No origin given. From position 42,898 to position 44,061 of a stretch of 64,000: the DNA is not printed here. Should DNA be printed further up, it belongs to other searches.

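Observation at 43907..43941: (TGTGAAR)x5 heptamer array fused to the dapF stop codon and ending 7 nt upstream of the dapL RBS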

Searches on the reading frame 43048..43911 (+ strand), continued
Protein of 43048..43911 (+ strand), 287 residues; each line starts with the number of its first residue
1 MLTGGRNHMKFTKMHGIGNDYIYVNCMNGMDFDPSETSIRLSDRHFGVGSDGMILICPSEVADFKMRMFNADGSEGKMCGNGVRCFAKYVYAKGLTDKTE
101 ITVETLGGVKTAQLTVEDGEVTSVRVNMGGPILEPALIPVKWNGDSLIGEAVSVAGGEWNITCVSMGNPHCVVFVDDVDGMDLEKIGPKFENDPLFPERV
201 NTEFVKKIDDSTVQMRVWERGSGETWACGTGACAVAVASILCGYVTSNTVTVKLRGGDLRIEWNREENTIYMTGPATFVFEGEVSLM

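Call 56: find_encoding_contigs(protein=P0056, flank=10000, max_places=3)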
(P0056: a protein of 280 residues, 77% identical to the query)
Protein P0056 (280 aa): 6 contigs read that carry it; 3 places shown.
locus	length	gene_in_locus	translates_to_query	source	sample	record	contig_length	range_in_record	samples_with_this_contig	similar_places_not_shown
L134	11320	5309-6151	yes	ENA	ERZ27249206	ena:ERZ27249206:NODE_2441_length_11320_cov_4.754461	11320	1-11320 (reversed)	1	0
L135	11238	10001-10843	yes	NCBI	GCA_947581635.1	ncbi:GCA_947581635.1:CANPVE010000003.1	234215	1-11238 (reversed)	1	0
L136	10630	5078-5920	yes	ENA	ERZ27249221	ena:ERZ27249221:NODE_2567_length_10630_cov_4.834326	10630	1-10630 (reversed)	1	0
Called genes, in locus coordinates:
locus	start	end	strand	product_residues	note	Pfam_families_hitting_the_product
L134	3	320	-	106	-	?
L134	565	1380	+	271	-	PF02517:Rce1-like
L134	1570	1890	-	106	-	PF06961:DUF1294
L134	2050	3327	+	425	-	PF02638:GHL10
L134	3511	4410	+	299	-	PF00481:PP2C (faint), PF13672:PP2C_2, PF07228:SpoIIE (faint)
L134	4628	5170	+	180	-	PF03861:ANTAR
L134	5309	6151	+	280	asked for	PF01678:DAP_epimerase, PF05544:Pro_racemase (faint), PF02567:PhzC-PhzF (weak), PF01678:DAP_epimerase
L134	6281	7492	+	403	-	PF00155:Aminotran_1_2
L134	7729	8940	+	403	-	PF00155:Aminotran_1_2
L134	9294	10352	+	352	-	PF00988:CPSase_sm_chain, PF00117:GATase, PF07722:Peptidase_C26 (faint)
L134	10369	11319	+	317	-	?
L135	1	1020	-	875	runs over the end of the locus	PF01624:MutS_I, PF05188:MutS_II, PF05192:MutS_III, PF05190:MutS_IV, PF00488:MutS_V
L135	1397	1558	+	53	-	-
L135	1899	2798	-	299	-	PF00005:ABC_tran, PF13555:AAA_29 (weak)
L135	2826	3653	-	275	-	PF01061:ABC2_membrane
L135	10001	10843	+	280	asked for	PF01678:DAP_epimerase, PF05544:Pro_racemase (faint), PF02567:PhzC-PhzF (weak), PF01678:DAP_epimerase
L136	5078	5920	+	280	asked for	PF01678:DAP_epimerase, PF05544:Pro_racemase (faint), PF02567:PhzC-PhzF (weak), PF01678:DAP_epimerase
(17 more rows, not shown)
